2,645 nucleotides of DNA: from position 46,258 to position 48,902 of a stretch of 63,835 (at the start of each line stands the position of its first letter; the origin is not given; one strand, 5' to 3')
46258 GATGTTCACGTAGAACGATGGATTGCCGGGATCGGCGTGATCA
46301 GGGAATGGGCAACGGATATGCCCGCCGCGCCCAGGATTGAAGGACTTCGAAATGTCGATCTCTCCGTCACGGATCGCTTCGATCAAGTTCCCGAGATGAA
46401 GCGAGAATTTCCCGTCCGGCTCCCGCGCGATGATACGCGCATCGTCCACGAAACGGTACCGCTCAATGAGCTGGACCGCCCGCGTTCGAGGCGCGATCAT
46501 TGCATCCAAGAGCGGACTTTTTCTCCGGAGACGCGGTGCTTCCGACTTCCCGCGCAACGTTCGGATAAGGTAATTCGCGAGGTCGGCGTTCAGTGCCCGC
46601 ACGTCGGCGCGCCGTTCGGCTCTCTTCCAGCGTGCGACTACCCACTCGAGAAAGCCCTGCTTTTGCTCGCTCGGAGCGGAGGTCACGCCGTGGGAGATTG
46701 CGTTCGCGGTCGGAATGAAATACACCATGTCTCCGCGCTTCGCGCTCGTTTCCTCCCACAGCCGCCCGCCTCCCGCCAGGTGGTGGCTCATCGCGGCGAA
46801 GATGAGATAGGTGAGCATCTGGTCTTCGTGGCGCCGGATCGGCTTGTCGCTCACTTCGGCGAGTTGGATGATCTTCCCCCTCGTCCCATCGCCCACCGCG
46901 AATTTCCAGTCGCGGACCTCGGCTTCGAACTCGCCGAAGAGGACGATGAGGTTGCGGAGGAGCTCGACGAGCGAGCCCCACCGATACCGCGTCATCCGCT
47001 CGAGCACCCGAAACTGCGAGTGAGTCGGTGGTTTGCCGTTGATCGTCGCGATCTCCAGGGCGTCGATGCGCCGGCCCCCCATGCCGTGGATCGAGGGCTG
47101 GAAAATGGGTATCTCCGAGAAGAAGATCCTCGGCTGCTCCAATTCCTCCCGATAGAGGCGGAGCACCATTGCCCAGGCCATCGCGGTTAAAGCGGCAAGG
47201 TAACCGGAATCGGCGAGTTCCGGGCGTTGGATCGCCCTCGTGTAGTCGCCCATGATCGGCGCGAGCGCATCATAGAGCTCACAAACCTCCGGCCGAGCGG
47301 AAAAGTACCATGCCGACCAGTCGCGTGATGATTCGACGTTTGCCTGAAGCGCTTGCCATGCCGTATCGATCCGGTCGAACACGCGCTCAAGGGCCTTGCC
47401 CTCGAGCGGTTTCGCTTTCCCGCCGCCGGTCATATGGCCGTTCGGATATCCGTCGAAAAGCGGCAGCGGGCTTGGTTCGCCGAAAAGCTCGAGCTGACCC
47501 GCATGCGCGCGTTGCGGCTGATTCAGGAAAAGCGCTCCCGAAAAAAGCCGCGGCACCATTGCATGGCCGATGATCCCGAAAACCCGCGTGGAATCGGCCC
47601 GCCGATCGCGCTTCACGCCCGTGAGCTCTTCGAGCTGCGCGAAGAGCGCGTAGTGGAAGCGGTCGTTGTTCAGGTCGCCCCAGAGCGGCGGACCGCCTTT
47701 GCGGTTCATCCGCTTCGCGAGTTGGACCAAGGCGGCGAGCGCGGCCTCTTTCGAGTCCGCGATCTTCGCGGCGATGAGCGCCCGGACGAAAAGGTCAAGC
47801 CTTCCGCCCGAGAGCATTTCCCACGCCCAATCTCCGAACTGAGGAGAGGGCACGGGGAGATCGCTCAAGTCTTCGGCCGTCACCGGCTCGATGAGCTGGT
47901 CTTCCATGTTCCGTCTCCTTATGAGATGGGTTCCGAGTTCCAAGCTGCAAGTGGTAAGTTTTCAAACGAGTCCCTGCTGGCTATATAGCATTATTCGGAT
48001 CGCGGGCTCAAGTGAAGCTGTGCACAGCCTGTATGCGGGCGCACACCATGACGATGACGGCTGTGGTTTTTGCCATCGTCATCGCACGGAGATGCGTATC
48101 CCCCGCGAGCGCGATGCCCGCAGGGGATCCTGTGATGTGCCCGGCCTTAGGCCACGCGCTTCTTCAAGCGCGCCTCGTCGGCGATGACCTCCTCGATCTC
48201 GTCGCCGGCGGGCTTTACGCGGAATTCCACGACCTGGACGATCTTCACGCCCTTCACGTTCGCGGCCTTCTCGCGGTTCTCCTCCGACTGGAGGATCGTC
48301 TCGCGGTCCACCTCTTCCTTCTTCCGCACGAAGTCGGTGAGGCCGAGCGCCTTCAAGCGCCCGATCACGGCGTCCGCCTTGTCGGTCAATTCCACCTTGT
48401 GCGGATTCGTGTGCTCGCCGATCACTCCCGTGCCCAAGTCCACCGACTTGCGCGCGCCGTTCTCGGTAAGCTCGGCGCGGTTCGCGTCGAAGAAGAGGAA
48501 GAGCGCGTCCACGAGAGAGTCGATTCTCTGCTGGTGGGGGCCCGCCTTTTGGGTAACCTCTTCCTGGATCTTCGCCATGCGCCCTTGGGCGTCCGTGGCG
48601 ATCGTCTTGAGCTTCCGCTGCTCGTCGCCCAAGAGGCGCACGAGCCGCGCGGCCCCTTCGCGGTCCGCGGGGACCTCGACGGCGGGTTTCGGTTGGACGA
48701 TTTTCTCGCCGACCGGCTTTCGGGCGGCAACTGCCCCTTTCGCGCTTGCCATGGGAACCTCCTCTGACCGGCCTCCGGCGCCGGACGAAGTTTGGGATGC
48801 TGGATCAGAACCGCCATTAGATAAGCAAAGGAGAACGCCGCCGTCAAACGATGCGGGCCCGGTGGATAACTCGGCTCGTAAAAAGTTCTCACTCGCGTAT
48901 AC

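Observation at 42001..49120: Accessory island between ssrA and murB: phage/plasmid-type replication module plus orphan genes, with no integrase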

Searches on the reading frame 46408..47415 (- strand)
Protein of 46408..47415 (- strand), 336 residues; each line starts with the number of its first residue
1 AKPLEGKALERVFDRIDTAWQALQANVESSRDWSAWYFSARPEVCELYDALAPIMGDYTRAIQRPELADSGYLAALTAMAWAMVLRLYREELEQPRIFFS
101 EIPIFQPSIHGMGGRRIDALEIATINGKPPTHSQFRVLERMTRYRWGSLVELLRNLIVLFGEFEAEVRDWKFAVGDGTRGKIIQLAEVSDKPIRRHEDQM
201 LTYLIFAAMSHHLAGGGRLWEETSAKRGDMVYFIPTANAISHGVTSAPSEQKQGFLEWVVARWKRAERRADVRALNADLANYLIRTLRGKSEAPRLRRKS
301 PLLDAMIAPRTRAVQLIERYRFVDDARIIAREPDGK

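Call 37: search_solved_structures(query=A3, max_evalue=10, show_alignments=3)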
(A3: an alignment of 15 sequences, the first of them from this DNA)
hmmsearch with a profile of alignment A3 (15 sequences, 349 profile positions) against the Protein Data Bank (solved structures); distinct sequences matched with E-value up to 10: 3.
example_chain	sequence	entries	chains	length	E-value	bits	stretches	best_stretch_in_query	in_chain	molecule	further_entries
5k5g_B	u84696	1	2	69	0.27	13.5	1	206-267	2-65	HI18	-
8yye_A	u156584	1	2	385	1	11.6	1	280-339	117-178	triacylglycerol lipase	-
2otk_E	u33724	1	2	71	1.2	11.3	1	205-267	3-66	ZAb3 Affibody dimer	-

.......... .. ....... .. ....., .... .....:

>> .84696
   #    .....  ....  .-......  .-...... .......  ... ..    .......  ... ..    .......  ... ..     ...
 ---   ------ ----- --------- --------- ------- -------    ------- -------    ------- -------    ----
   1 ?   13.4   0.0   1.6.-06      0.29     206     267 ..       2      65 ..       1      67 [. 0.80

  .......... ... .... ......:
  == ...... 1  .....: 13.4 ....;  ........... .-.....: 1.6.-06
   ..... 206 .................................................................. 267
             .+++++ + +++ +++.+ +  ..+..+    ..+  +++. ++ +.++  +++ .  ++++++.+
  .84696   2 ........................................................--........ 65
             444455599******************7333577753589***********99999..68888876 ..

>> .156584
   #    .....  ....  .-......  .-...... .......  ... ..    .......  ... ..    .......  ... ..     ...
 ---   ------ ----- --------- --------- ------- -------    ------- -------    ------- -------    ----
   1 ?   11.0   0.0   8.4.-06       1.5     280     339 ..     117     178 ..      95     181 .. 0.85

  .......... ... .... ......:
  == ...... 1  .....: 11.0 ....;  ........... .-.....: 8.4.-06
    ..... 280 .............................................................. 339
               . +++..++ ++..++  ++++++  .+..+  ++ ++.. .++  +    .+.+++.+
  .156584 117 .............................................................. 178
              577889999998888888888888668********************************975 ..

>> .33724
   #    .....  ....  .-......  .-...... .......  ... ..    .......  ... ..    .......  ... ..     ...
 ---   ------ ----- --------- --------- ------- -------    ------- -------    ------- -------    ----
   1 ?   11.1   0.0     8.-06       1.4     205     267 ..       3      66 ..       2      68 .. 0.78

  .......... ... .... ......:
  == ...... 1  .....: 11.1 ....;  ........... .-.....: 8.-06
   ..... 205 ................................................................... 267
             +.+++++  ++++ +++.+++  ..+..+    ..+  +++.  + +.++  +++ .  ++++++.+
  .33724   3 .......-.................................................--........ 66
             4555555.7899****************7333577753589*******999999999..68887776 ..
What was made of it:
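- On PD-(D/E)xK RecB-family nuclease: No PDB sequence-profile hit (call 37).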

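Call 38: search_protein_families(library=pfam, alignment_id=A3, max_evalue=1)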
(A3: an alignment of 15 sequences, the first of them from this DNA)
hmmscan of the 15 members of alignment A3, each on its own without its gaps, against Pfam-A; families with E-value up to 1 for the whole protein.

A. member 1, seq(336 aa): 0 families

B. families by the number of members that match (of 15 scanned): 1 family
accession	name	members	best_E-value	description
PF17490.7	Tnp_22_dsRBD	1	0.085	L1 transposable element dsRBD-like domain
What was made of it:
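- On PD-(D/E)xK RecB-family nuclease: No Pfam hit for any of 15 N-terminal domains (call 38).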

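Call 41: find_homologous_proteins(query=A3, max_evalue=0.001)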
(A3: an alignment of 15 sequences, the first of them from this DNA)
Query A3 (15 sequences) (336 aa, profile of the alignment): 2 proteins with E <= 0.001 among 8000 candidates.
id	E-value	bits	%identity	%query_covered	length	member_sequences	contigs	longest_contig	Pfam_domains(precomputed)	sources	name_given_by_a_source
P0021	5.1e-59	218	29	82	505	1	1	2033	-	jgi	jgi:hypothetical protein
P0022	2.8e-44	170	41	49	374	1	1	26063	-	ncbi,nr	ncbi:MAG: hypothetical protein HYT65_00360, partial [Candidatus Yanofskybacteria bacterium]|nr:hypot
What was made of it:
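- Tried and rejected: A profile search with the N-terminal domain found only two more proteins (call 41).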

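Call 45: find_encoding_contigs(protein=P0022, flank=10000)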
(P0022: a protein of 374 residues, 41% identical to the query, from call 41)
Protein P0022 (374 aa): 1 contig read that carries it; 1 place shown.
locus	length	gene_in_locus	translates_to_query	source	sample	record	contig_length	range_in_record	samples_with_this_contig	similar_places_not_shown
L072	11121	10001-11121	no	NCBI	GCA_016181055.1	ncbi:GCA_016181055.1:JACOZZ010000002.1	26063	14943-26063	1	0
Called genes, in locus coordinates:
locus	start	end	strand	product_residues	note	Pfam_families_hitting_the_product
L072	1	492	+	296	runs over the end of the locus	PF00535:Glycos_transf_2, PF13641:Glyco_tranf_2_3, PF13632:Glyco_trans_2_3 (weak)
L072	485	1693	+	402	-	PF20706:GT4-conflict, PF00534:Glycos_transf_1, PF13692:Glyco_trans_1_4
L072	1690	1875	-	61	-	-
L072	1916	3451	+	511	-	PF04932:Wzy_C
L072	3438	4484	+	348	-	PF00535:Glycos_transf_2, PF13641:Glyco_tranf_2_3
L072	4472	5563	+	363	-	PF03816:LytR_cpsA_psr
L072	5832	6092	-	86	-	-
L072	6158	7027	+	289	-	PF00535:Glycos_transf_2, PF10111:Glyco_tranf_2_2 (weak), PF13641:Glyco_tranf_2_3, PF13632:Glyco_trans_2_3, PF02709:Glyco_transf_7C (weak)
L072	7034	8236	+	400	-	PF22694:CtpB_N-like, PF00595:PDZ, PF13180:PDZ_2, PF17820:PDZ_6, PF03572:Peptidase_S41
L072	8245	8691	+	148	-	PF01281:Ribosomal_L9_N, PF03948:Ribosomal_L9_C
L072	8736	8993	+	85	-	-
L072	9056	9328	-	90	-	PF01016:Ribosomal_L27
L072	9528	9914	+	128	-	-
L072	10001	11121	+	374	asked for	?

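Call 49: predict_structure(alignment_id=A4)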
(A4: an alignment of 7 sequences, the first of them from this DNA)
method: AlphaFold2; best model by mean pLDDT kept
length: 336 residues; sequences in the alignment: 7
mean_pLDDT: 71.0   pTM: 0.64
mean pLDDT of the five models: 71.0, 70.9, 70.0, 65.0, 56.8
residues with pLDDT >= 90: 8; 70-90: 183; 50-70: 120; < 50: 25
segments of 3 or more residues with pLDDT < 50: 111-114, 177-179, 325-336
pLDDT, mean of each block of 10 residues (from residue 1): 73 90 75 77 90 82 61 79 79 71 63 60 81 88 80 80 76 56 74 83 76 65 70 80 84 73 61 65 65 55 55 51 47 38
secondary structure, 60 per line:
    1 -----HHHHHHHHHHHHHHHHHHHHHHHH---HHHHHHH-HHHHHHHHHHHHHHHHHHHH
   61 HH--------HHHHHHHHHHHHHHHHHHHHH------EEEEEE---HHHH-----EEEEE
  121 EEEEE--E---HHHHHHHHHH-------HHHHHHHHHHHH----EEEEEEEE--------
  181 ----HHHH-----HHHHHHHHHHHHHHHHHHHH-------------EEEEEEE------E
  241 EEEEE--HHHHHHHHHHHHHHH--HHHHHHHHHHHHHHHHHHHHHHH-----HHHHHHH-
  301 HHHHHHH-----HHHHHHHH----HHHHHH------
elements in order: H6-29 H33-39 H41-62 H71-91 E98-103 H107-110 E116-125 H132-141 H149-160 E165-172 H185-188 H194-213 E227-233 E240-245 H248-262 H265-287 H293-299 H301-307 H313-320 H325-330
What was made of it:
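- On PD-(D/E)xK RecB-family nuclease: The AlphaFold2 domain model (pLDDT 71, pTM 0.64) has the expected element order (call 49).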

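Call 53: fold_search(model_id=the predicted structure, library=pdb)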
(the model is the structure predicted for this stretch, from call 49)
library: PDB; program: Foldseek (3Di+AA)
matches with E <= 10: 117; with E <= 0.001: 0
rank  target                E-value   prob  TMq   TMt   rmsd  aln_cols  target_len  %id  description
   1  4aby_A                1.7e-01  0.08  0.13  0.12  20.6       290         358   12  Crystal structure of Deinococcus radiodurans RecN head domain (released 2012-12-12)
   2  8f6q_A                7.1e-01  0.11  0.12  0.19  20.4       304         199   10  CryoEM structure of designed modular protein oligomer C8-71 (released 2023-11-29)
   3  4n9f_x                9.6e-01  0.05  0.12  0.13  18.6       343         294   11  Crystal structure of the Vif-CBFbeta-CUL5-ElOB-ElOC pentameric complex (released 2014-01-08)
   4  8khp_C                1.2e+00  0.05  0.12  0.07  19.9       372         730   12  CULLIN3-KLHL22-RBX1 E3 ligase (released 2023-12-13)
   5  8k8t_D                1.5e+00  0.03  0.11  0.10  19.5       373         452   11  Structure of CUL3-RBX1-KLHL22 complex (released 2024-05-22)
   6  8as8_A                1.9e+00  0.03  0.12  0.07  33.8       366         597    9  E. coli Wadjet JetABC monomer (released 2022-12-14)
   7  4iji_C                2.0e+00  0.16  0.14  0.22  11.8       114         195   16  Crystal structure of a glutathione transferase family member from Psuedomonas fluorescens Pf-5, target EFI-900011, wit (released 2013-02-20)
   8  8k9i_C                2.1e+00  0.03  0.12  0.08  18.4       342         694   12  Structure of CUL3-RBX1-KLHL22 complex without CUL3 NA motif (released 2024-05-29)
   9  6z89_B                2.4e+00  0.07  0.13  0.21  13.2       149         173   15  human GTP cyclohydrolase I in complex with allosteric inhibitor (released 2020-12-09)
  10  4iji_H                2.7e+00  0.13  0.14  0.22  11.8       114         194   16  Crystal structure of a glutathione transferase family member from Psuedomonas fluorescens Pf-5, target EFI-900011, wit (released 2013-02-20)
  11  8g9j                  2.7e+00  0.07  0.12  0.18  19.4       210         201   13  Geometrically programmable nanomaterial construction using regularized protein building blocks (released 2024-03-13)
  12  5dse_D                2.7e+00  0.03  0.11  0.13  21.1       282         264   10  Crystal Structure of the TTC7B/Hyccin Complex (released 2015-12-02)
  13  5jr9_A                2.8e+00  0.16  0.13  0.21  12.3        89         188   17  Crystal structure of apo-NeC3PO (released 2016-09-28)
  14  4ibp                  2.8e+00  0.10  0.12  0.18  12.7        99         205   17  Crystal structure of a glutathione transferase family member from Pseudomonas fluorescens Pf-5, target EFI-900011, with  (released 2012-12-26)
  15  5cwb                  2.8e+00  0.06  0.12  0.19  18.4       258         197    8  Crystal structure of de novo designed helical repeat protein DHR4 (released 2015-12-16)
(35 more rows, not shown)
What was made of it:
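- On PD-(D/E)xK RecB-family nuclease: PDB Foldseek found nothing at E <= 0.001 (call 53).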

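Call 60: fold_search(model_id=the predicted structure, library=viral)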
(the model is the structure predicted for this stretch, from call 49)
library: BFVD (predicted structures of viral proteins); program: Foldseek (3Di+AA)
matches with E <= 10: 165; with E <= 0.001: 0
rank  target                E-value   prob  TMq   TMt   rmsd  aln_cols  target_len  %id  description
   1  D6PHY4                1.7e-02  0.82  0.21  0.31  13.5       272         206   11  (no name in the UniProt tables at hand)
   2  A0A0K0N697            3.3e-02  0.82  0.26  0.23  11.5       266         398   11  PD-(D/E)XK endonuclease-like domain-containing protein [Tsukamurella phage TIN4]
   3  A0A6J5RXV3            4.5e-02  0.90  0.28  0.34  13.7       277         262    8  COG2887 RecB family exonuclease [uncultured Caudovirales phage]
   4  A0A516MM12            1.1e-01  0.85  0.27  0.24   7.6       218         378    9  (no name in the UniProt tables at hand)
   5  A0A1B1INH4            1.1e-01  0.23  0.21  0.21  19.1       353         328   10  (no name in the UniProt tables at hand)
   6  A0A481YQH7            1.4e-01  0.47  0.25  0.32  15.6       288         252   13  Exonuclease [Pithovirus LCDPAC02]
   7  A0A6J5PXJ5            1.4e-01  0.41  0.24  0.24  15.0       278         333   12  Uncharacterized protein [uncultured Caudovirales phage]
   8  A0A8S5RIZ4            1.4e-01  0.20  0.20  0.19  14.7       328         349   11  Uncharacterized protein [virus sp. ctML55]
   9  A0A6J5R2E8            1.5e-01  0.54  0.26  0.32  13.3       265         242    9  PD-(D/E)XK nuclease superfamily [uncultured Caudovirales phage]
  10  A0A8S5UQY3            1.5e-01  0.30  0.21  0.20  18.1       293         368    9  Exodeoxyribonuclease 8 [Podoviridae sp. ctQyH19]
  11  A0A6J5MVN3            1.9e-01  0.38  0.25  0.19  23.6       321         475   11  PD-(D/E)XK nuclease superfamily [uncultured Caudovirales phage]
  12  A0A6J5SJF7            2.0e-01  0.25  0.21  0.25  11.8       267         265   12  PD-(D/E)XK nuclease superfamily [uncultured Caudovirales phage]
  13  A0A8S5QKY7            2.6e-01  0.35  0.25  0.33  18.6       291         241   10  Exonuclease V [CrAss-like virus sp. ctYsL76]
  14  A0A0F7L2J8            3.0e-01  0.28  0.27  0.30  22.7       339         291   14  Putative exodeoxyribonuclease 8 PDDEXK-like domain-containing protein [uncultured marine virus]
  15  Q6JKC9                4.8e-01  0.23  0.22  0.20   9.2       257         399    8  Alkaline exonuclease [Neodiprion sertifer nucleopolyhedrovirus]
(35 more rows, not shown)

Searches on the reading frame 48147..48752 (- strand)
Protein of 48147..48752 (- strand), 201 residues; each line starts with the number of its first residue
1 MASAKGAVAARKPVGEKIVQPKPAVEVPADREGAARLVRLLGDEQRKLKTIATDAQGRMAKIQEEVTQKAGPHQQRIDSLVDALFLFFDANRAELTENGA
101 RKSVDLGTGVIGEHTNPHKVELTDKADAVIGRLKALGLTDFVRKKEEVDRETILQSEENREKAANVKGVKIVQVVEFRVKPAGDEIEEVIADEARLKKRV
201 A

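Call 64: search_dna_similar(query=window:48147-48752:-, collection=phages, mode=protein, max_rows=8)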
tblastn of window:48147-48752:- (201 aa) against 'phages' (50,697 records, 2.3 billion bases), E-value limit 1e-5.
Records with a match: 139; places in all: 139; records where one place covers at least 80% of the query: 23.
Best place of each record, by identity: <60% 139.
By first word of the organism name: Pseudomonas 113; Escherichia 8; Yersinia 5; Rhodobacter 3; Shigella 2; Haemophilus 2; Rhizobium 2; Pasteurella 1; Stx2c-converting 1; Bacteriophage 1; and 1 more.
By host as written in the record: - 33; Pseudomonas aeruginosa 33; Pseudomonas aeruginosa PA14 30; Yersinia pestis EV76-CN 4; Escherichia coli 3; Shigella flexneri serotype 4a 2; Rhodobacter capsulatus SB1003 2; Haemophilus parasuis 34086b 2; and 24 more.
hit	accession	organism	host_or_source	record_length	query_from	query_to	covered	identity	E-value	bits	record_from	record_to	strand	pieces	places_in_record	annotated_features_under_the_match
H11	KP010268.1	Shigella phage SfMu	Shigella flexneri serotype 4a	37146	6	181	88%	31.1%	4e-13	72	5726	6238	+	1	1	host nuclease inhibitor protein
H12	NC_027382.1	Shigella phage SfMu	Shigella flexneri serotype 4a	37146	6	181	88%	31.1%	4e-13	72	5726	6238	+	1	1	host nuclease inhibitor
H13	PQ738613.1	Escherichia phage PhiKM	Escherichia coli (uropathogenic)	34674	10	181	86%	31.8%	3e-13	73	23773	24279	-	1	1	host-nuclease inhibitor protein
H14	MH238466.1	Pasteurella phage AFS-2018a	Pasteurella multocida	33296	19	186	84%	32.0%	8e-18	86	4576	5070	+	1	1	host-nuclease inhibitor protein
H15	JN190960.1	Rhodobacter phage RcapMu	Rhodobacter capsulatus SB1003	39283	24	188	82%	32.3%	4e-11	67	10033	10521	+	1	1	host-nuclease inhibitor Gam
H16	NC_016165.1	Rhodobacter phage RcapMu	Rhodobacter capsulatus SB1003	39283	24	188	82%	32.3%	4e-11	67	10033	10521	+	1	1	Mu Gam-like end protection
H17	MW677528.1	Rhodobacter phage RcWaterboi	Rhodobacter capsulatus YW1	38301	24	188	82%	31.7%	3e-10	64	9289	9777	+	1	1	17: host-nuclease inhibitor protein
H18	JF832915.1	Haemophilus phage SuMu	Haemophilus parasuis 34086b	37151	10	185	88%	28.8%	2e-8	59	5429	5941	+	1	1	host-nuclease inhibitor protein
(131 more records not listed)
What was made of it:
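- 48147..48752 (-): g8, a Mu Gam family (Ku-like) double-strand DNA-end-binding protein of 201 aa. 29-32% identity to Gam of Mu-like phages (call 64).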

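Call 81: find_related_loci(query=window:48147-48752:-, collection=viral_contigs, flank=6000)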
Query window:48147-48752:- (201 aa) in viral_contigs; peptide patterns used: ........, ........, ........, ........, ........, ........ (x = any residue, [..] = any of these).
24 stretches matched a pattern, but none encodes a relative of the query by tblastn (E <= 1e-3).
